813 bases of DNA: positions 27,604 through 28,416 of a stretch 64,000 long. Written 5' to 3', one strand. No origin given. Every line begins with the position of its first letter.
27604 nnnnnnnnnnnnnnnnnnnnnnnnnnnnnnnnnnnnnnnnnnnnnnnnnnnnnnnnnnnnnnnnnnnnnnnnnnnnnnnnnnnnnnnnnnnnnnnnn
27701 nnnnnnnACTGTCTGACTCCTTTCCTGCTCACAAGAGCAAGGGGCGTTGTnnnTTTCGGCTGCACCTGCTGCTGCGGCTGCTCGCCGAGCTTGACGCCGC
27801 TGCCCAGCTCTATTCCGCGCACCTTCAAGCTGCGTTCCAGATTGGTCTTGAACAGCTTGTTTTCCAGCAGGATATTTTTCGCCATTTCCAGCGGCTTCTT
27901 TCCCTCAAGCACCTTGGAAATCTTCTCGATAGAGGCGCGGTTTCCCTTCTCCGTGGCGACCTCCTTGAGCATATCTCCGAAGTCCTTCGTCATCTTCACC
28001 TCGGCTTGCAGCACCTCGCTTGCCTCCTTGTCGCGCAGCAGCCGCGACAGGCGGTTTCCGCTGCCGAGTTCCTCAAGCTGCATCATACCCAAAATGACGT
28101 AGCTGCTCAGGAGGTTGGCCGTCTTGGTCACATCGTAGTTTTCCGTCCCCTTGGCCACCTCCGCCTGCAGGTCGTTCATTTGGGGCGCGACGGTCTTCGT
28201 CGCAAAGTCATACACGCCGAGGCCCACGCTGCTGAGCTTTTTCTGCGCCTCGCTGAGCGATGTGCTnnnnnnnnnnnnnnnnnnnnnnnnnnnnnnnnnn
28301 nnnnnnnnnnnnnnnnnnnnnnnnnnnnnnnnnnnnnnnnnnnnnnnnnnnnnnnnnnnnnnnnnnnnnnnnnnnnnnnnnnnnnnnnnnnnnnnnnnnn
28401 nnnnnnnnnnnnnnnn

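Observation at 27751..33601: Two tandem paralogues of about 970 aa without signal peptides share a near-identical C-terminal tail, making them candidate T4SS substrates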

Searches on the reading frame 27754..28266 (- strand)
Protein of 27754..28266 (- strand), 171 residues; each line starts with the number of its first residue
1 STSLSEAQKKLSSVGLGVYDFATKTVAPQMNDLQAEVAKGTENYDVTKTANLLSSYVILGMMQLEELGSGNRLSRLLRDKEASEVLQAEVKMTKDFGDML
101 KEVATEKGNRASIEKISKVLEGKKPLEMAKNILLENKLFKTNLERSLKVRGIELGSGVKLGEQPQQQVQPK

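Call 101: predict_structure(alignment_id=A7)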
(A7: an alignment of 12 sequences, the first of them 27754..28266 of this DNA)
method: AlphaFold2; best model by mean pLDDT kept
length: 171 residues; sequences in the alignment: 12
mean_pLDDT: 84.3   pTM: 0.82
mean pLDDT of the five models: 84.3, 83.2, 83.2, 82.9, 82.2
residues with pLDDT >= 90: 86; 70-90: 66; 50-70: 6; < 50: 13
segments of 3 or more residues with pLDDT < 50: 156-158, 162-171
pLDDT, mean of each block of 10 residues (from residue 1): 82 83 93 93 96 96 84 83 91 94 93 95 92 82 85 57 40 36
secondary structure, 60 per line:
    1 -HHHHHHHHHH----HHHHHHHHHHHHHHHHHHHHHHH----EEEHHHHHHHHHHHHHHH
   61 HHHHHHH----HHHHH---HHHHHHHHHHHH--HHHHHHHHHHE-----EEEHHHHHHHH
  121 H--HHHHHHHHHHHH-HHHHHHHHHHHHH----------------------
elements in order: H2-11 H16-38 E43-45 H46-67 H72-76 H80-91 H94-103 E110-112 H113-121 H124-135 H137-149
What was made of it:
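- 27805..28236 (-): C-terminal domain (CTD) of A, about residues 800-943: the unit that evolves in concert with B. Residues 790-960 fold alone with pTM 0.82 (call 101).
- The isolated CTD folds with pTM 0.82, and its last 20 or so residues are disordered (call 101). A helical CTD of identical sequence in both proteins would suit homotypic packing (call 101).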

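Call 103: fold_search(model_id=the predicted structure, library=pdb)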
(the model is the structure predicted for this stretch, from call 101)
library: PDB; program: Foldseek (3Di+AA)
matches with E <= 10: 92; with E <= 0.001: 0
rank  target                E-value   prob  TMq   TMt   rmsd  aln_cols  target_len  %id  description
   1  5cwf_B                5.4e-01  0.15  0.23  0.23  13.4       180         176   16  Crystal structure of de novo designed helical repeat protein DHR8 (released 2015-12-16)
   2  9ccf_A                1.0e+00  0.20  0.30  0.27  14.3       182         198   12  Crystal Structure of DA7-2 (released 2025-08-13)
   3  9cce_A                1.0e+00  0.18  0.30  0.27  16.8       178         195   13  structure of DYNA_1b7 (released 2025-08-13)
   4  9y59_A                1.0e+00  0.15  0.27  0.28  11.9       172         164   10  Crystal structure of CSD20f3B, a designed switching binder to CSD20f3A (released 2025-09-17)
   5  6n4n_F                1.2e+00  0.20  0.32  0.29  11.7       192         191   12  Crystal structure of the designed protein DNCR2/danoprevir/NS3a complex (released 2019-09-11)
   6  6xss_A                1.6e+00  0.21  0.36  0.26  10.3       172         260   14  CryoEM structure of designed helical fusion protein C4_nat_HFuse-7900 (released 2020-12-23)
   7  8f6r_A                1.9e+00  0.21  0.38  0.31  10.9       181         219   14  CryoEM structure of designed modular protein oligomer C6-79 (released 2023-11-29)
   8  7unj_A                1.9e+00  0.20  0.36  0.30  10.8       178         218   14  De novo designed chlorophyll dimer protein with Zn pheophorbide a methyl ester matching geometry of purple bacterial s (released 2023-04-19)
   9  4aly_A                2.3e+00  0.06  0.20  0.17  13.3       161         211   14  Borrelia burgdorferi outer surface lipoprotein BBA64 (released 2013-04-17)
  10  7udj_H                2.5e+00  0.14  0.31  0.28  11.9       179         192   16  Crystal structure of designed helical repeat protein RPB_PEW3_R4 bound to PAWx4 peptide (released 2023-03-22)
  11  2i7a                  2.6e+00  0.08  0.19  0.20  11.0       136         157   12  Domain IV of Human Calpain 13 (released 2006-09-12)
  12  5d43_B                2.8e+00  0.12  0.26  0.29  14.4       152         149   14  crystal structrue of Mouse centrin 1 in calcium-saturated form (released 2016-09-07)
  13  4yxm_A                3.2e+00  0.06  0.22  0.14  14.3       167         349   13  Structure of Thermotoga maritima DisA D75N mutant with reaction product c-di-AMP (released 2015-06-03)
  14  1kfu_S                3.2e+00  0.05  0.20  0.19  13.9       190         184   10  Crystal Structure of Human m-Calpain Form II (released 2001-12-07)
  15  4okh_B                3.4e+00  0.06  0.21  0.21  14.7       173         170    6  Crystal structure of calpain-3 penta-EF-hand domain (released 2014-05-28)
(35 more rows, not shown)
